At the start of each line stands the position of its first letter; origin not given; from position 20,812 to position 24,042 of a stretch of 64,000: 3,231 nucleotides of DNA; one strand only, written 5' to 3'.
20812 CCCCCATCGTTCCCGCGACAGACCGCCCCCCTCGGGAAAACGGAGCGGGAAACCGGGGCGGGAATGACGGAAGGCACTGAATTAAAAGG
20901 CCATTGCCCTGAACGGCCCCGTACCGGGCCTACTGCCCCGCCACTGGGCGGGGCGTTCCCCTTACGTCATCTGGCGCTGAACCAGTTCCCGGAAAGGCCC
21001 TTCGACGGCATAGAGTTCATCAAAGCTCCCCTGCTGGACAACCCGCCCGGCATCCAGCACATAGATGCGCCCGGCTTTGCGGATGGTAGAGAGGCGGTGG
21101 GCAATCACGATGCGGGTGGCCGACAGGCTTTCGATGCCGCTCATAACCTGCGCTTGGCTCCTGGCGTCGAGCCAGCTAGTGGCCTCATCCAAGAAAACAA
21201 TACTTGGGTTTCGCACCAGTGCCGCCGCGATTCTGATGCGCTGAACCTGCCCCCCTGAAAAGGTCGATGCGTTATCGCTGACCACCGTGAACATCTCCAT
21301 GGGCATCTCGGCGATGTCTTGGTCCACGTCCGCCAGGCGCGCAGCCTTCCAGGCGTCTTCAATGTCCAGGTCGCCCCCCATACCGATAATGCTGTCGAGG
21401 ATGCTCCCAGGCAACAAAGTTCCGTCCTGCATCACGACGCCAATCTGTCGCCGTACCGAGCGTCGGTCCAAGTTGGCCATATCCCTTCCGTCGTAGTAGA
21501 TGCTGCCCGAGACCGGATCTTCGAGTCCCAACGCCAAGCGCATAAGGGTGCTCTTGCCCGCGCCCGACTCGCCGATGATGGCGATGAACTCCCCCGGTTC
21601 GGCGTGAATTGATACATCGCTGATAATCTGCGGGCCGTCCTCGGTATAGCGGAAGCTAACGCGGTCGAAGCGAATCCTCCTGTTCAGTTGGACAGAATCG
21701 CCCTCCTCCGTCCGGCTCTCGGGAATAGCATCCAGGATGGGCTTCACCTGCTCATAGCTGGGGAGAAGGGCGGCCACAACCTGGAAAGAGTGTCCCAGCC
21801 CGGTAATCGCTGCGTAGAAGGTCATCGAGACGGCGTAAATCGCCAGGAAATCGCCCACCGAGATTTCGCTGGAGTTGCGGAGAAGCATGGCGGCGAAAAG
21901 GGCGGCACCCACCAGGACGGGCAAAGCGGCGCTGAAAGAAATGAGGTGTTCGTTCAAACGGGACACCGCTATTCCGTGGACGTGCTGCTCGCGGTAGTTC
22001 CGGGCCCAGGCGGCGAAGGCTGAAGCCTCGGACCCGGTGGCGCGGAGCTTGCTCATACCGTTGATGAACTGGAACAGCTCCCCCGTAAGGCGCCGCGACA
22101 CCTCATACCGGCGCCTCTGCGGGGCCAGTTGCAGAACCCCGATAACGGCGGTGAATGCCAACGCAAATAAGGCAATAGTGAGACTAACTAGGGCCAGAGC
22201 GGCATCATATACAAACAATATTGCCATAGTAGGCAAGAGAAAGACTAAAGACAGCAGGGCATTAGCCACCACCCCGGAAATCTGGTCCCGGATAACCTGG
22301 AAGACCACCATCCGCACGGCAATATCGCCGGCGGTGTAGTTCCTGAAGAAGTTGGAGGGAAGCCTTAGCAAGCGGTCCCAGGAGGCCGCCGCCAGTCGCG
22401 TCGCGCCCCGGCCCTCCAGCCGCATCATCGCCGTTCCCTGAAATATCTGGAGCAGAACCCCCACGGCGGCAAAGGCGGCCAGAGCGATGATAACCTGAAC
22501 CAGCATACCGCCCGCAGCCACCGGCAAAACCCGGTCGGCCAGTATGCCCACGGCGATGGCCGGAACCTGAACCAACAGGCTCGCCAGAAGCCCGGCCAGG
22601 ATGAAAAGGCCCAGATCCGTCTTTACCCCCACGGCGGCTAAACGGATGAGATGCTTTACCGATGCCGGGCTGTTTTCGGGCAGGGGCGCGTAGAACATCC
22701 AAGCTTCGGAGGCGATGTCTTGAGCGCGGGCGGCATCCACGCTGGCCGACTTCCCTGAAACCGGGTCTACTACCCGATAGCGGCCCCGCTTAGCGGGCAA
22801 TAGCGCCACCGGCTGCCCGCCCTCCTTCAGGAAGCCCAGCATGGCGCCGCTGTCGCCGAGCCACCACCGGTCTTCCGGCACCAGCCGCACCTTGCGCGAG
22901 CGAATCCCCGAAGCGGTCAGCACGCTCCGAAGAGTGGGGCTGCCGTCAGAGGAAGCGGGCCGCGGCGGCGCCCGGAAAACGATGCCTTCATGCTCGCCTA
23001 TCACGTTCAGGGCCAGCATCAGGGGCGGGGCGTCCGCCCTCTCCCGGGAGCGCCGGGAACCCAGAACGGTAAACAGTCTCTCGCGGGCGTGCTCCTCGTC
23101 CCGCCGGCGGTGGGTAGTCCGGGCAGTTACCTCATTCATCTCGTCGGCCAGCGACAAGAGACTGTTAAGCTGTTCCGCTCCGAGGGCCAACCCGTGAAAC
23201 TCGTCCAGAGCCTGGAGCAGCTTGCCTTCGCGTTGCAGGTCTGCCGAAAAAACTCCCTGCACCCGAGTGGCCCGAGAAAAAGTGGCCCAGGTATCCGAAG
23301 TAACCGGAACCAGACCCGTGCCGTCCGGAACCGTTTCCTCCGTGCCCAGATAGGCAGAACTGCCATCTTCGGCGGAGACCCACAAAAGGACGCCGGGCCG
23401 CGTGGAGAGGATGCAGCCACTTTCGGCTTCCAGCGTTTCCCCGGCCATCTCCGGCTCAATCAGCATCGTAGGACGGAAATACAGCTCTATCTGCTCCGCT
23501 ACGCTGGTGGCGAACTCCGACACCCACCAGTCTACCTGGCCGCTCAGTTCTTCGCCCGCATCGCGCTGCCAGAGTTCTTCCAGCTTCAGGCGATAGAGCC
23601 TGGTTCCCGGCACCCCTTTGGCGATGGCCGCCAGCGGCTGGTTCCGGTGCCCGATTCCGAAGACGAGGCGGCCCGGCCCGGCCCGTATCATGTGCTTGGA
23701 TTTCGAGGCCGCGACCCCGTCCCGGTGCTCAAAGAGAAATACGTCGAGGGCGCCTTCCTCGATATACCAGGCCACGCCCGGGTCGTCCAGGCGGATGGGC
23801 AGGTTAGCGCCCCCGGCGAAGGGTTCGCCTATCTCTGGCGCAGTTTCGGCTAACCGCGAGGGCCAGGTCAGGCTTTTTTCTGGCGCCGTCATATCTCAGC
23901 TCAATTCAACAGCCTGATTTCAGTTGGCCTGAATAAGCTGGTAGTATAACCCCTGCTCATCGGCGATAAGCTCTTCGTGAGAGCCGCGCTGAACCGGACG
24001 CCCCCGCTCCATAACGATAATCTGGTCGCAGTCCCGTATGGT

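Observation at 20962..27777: Orphan double-glycine peptide locus: two unannotated 58-aa precursors feeding a C39-peptidase/ABC/HlyD exporter, with no tailoring, immunity or sensor genes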

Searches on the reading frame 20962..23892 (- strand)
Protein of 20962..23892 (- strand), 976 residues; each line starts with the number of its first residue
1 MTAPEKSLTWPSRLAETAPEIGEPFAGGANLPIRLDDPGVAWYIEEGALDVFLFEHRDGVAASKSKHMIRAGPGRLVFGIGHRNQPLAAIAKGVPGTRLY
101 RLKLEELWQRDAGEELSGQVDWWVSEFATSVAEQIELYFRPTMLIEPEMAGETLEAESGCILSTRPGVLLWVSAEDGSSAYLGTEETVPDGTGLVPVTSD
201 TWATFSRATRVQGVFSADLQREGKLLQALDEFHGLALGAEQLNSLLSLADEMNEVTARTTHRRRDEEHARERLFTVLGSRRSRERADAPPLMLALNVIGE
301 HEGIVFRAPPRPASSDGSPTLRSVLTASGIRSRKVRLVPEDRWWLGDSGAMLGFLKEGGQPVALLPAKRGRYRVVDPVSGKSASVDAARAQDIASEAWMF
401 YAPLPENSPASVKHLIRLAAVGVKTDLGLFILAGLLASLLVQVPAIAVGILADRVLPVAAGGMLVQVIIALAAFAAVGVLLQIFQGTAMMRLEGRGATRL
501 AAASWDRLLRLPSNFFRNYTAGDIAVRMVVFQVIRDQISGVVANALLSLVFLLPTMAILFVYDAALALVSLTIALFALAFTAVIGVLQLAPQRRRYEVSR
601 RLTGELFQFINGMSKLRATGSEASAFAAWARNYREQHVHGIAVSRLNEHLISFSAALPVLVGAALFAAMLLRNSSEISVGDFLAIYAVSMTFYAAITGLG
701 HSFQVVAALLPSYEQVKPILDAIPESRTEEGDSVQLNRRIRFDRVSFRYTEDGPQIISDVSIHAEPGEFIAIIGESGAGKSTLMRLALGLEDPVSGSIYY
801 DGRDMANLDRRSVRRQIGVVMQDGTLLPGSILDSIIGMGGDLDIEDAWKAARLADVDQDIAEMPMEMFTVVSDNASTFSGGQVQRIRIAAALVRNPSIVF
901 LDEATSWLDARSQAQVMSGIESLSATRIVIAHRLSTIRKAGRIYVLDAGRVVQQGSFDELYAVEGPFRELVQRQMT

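Call 3: search_protein_families(library=ncbifam, proteins=[window:20962-23892:-], max_evalue=1)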
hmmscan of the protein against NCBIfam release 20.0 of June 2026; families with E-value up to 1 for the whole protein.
window:20962-23892:- (976 aa): 190 families (the best 25 are shown)
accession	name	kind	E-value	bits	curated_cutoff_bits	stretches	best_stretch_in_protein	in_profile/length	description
TIGR03797.1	NHLM_micro_ABC2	equivalog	1.7e-224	747.3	709.4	1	290-975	3-686/686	NHLP bacteriocin export ABC transporter permease/ATPase subunit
TIGR03796.1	NHLM_micro_ABC1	equivalog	4e-95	319.5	853.3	1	422-972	151-710/710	NHLP family bacteriocin export ABC transporter peptidase/permease/ATPase subunit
TIGR01846.1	type_I_sec_HlyB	subfamily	3e-83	280.3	725.55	1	435-975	145-693/694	type I secretion system permease/ATPase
TIGR03375.1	type_I_sec_LssB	subfamily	1e-68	232.3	693.1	1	435-959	155-687/696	type I secretion system permease/ATPase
TIGR02203.1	MsbA_lipidA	equivalog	4.4e-68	230.2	602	1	471-973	61-568/572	lipid A export permease/ATP-binding protein MsbA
NF045513.1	HepA_fam_ABC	equivalog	3.9e-65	220.4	725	1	477-974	111-609/610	heterocyst formation ABC transporter subunit HepA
NF010178.0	PRK13657.1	equivalog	8.2e-65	219.3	733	1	436-974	26-570/588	glucan ABC transporter ATP-binding protein/ permease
TIGR02204.1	MsbA_rel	hypoth_equivalog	7.3e-63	213.1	780.4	1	464-974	57-575/576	ABC transporter, permease/ATP-binding protein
TIGR01193.1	bacteriocin_ABC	subfamily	1.6e-59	202.1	523.85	1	427-972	158-707/708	peptide cleavage/export ABC transporter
TIGR00958.1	3a01208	subfamily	8.6e-59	199.5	874.6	1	423-971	160-711/711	antigen peptide transporter 2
NF052233.1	CphA_assoc_ABC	equivalog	1.7e-54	185.4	880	1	444-975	204-744/766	cyanophycin metabolism-associated ABC transporter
TIGR02857.1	CydD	equivalog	3e-54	184.9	435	1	426-945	4-528/529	thiol reductant ABC exporter subunit CydD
TIGR01842.1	type_I_sec_PrtD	subfamily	3.8e-53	180.8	510.15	1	432-960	13-540/544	type I secretion system permease/ATPase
NF008381.0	PRK11176.1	equivalog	1e-50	172.7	867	1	504-975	104-580/582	lipid A ABC transporter ATP-binding protein/permease MsbA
NF008379.0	PRK11174.1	equivalog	4.8e-50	170.8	684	1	424-974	21-584/588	heme ABC transporter permease/ATP-binding protein CydD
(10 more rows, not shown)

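Call 4: search_protein_families(library=pfam, proteins=[window:20962-23892:-], max_evalue=1)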
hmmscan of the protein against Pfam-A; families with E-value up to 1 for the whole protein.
window:20962-23892:- (976 aa): 11 families
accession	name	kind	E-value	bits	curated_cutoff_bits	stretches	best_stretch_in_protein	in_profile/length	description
PF00005.33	ABC_tran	-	1.8e-30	106.7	25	1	758-906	2-137/137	ABC transporter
PF00664.28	ABC_membrane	-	2.5e-14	54.1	28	1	429-695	3-273/274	ABC transporter transmembrane region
PF13401.12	AAA_22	-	0.00015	22.6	27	1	768-815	6-52/130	AAA domain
PF02463.25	SMC_N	-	0.00028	20.8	40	1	877-944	136-209/220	RecF/RecN/SMC N terminal domain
PF13555.12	AAA_29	-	0.0017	18.5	27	1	762-784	17-39/61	P-loop containing region of AAA domain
PF13191.12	AAA_16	-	0.024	15.6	32.6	1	766-914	24-150/167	AAA ATPase domain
PF13558.12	SbcC_Walker_B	-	0.055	14.2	27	1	894-918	62-86/90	SbcC/RAD50-like, Walker B motif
PF13304.12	AAA_21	-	0.071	13.6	27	0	769-790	1-22/304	AAA domain, putative AbiEii toxin, Type IV TA system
PF25199.1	nSTAND_NTPase5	-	0.13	12.5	34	0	765-790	39-65/145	Novel STAND NTPase 5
PF03193.22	RsgA_GTPase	-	0.17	12.1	30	1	768-786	107-125/174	RsgA GTPase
PF00004.35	AAA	-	0.48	11.3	21.2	0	877-916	37-88/131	ATPase family associated with various cellular activities (AAA)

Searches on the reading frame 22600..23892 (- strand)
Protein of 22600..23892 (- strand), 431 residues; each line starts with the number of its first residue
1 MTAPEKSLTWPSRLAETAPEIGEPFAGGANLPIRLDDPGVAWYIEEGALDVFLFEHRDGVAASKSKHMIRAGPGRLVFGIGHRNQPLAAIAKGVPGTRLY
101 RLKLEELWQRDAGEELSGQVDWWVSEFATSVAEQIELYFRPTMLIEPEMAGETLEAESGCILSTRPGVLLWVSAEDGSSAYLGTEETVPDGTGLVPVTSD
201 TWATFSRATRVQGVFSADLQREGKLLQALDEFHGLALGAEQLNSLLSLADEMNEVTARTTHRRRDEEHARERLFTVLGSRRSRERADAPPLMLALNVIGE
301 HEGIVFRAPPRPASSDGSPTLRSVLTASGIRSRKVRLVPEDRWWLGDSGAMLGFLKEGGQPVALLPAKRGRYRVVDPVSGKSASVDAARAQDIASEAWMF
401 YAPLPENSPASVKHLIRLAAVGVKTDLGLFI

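Call 29: search_solved_structures(query=window:22600-23892:-, max_evalue=1, show_alignments=2)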
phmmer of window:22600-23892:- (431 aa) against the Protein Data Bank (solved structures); distinct sequences matched with E-value up to 1: 0.

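Call 55: predict_structure(alignment_id=A2)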
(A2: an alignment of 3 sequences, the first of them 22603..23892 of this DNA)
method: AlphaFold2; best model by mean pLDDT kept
length: 430 residues; sequences in the alignment: 3
mean_pLDDT: 46.7   pTM: 0.32
mean pLDDT of the five models: 46.7, 44.0, 42.7, 42.4, 38.0
residues with pLDDT >= 90: 0; 70-90: 11; 50-70: 144; < 50: 275
segments of 3 or more residues with pLDDT < 50: 1-34, 55-66, 79-88, 111-113, 124-147, 149-151, 156-161, 163-169, 171-180, 182-191, 206-210, 236-266, 268-345, 403-430
pLDDT, mean of each block of 10 residues (from residue 1): 32 37 41 49 64 50 49 56 42 59 53 50 45 35 46 49 46 43 39 53 53 61 60 50 38 36 46 36 32 32 37 37 37 35 47 54 62 62 73 62 44 44 33
secondary structure, 60 per line:
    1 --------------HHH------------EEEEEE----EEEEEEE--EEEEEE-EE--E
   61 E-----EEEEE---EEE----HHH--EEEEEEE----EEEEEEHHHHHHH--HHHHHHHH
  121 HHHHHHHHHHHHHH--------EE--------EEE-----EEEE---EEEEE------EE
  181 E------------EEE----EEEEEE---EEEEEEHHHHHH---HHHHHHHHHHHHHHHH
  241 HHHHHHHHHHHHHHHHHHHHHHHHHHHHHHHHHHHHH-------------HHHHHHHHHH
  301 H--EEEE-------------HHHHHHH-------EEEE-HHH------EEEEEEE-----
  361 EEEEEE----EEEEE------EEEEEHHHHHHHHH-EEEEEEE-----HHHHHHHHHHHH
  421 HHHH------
elements in order: E30-35 E40-46 E49-54 E67-71 E75-77 E87-93 E98-103 H104-110 H113-134 E153-155 E161-164 E168-172 E179-181 E194-196 E201-206 E210-215 H216-221 H225-277 H291-301 E304-307 H321-327 E335-338 E349-355 E361-366 E371-375 E382-386 H387-395 E397-403 H409-424

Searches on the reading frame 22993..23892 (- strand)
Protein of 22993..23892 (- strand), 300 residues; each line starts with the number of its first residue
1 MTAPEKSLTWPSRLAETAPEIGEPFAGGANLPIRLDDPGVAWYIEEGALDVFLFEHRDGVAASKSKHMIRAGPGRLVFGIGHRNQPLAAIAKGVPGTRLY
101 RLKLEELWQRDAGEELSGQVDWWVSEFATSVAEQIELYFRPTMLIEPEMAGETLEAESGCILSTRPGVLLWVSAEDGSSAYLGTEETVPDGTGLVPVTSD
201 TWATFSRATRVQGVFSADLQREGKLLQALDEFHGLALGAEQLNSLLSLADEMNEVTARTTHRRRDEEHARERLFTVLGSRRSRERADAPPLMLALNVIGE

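Call 41: find_homologous_proteins(query=window:22993-23892:-, max_evalue=0.001)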
Query window:22993-23892:- (300 aa): 2 proteins with E <= 0.001 among 7175 candidates.
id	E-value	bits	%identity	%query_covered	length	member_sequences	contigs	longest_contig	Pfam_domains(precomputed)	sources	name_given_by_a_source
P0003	8.6e-75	270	51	93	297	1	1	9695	-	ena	-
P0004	2.1e-62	229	58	67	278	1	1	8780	-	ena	-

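Call 43: search_solved_structures(query=A1, max_evalue=10, show_alignments=2)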
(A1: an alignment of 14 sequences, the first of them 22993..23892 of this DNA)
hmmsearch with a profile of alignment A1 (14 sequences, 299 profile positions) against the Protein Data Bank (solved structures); distinct sequences matched with E-value up to 10: 1.
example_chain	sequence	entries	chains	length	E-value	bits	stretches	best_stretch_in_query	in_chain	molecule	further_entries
9bk7_A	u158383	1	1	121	0.28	13.4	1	75-137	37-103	SHRT_binder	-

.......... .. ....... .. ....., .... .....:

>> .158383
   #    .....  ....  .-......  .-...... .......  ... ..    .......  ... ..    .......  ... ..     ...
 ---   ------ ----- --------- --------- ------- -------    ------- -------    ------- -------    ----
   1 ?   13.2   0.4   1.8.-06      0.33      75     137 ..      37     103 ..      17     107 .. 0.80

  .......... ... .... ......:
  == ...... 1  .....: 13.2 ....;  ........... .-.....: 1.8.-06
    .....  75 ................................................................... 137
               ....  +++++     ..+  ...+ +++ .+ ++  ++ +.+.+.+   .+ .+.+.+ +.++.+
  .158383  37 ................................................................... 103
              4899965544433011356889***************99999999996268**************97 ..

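Call 57: search_protein_families(library=pfam, alignment_id=A1, max_evalue=10)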
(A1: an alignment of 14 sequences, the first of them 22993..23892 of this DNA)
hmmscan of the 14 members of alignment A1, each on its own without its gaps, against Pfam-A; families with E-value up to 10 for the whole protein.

A. member 1, window:22993-23892:- (300 aa): 0 families

B. families by the number of members that match (of 14 scanned): 4 families
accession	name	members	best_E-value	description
PF04716.19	ETC_C1_NDUFA5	2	0.14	ETC complex I subunit conserved region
PF13503.11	DUF4123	1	0.12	Domain of unknown function (DUF4123)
PF19956.5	EAD2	1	0.13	Effector-associated domain 2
PF04571.19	Lipin_N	1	0.13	lipin, N-terminal conserved region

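Call 77: find_encoding_contigs(protein=P0004, flank=10000, max_places=3)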
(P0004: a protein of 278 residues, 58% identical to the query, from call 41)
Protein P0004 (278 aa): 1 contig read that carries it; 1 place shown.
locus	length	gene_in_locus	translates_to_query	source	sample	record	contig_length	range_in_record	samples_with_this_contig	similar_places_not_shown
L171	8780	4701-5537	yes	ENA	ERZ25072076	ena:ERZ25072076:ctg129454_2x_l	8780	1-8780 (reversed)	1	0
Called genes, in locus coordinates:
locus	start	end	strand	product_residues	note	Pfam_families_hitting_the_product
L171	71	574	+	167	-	-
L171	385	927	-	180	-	PF13156:Mrr_cat_2 (weak)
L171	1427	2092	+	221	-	PF25973:BSH_CzcB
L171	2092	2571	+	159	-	PF03412:Peptidase_C39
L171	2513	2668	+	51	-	PF03412:Peptidase_C39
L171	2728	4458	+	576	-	PF00664:ABC_membrane, PF00005:ABC_tran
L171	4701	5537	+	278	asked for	-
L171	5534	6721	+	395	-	PF00664:ABC_membrane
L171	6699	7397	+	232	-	PF00005:ABC_tran, PF02463:SMC_N (faint), PF13191:AAA_16 (weak)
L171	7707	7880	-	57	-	-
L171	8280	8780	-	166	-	?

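Call 78: find_encoding_contigs(protein=P0003, flank=10000, max_places=3)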
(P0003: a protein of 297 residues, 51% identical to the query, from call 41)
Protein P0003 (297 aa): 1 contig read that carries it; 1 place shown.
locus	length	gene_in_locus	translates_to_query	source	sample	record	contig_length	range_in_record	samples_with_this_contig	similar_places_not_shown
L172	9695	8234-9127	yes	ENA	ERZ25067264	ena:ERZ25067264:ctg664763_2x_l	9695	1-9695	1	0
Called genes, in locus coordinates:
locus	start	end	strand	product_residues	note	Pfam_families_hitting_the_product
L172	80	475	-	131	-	-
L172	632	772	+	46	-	-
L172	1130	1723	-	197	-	PF13586:DDE_Tnp_1_2 (weak), PF00930:DPPIV_N (faint), PF07676:PD40 (faint), PF26549:Tricorn_N (weak)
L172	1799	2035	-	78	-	-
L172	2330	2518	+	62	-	-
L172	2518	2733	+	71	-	-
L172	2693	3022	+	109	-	PF13276:HTH_21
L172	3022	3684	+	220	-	-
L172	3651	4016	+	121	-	-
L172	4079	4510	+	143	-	-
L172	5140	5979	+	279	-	PF25973:BSH_CzcB (weak)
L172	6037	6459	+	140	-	PF03412:Peptidase_C39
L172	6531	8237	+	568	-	PF00664:ABC_membrane, PF00005:ABC_tran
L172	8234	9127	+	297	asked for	-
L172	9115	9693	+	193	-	?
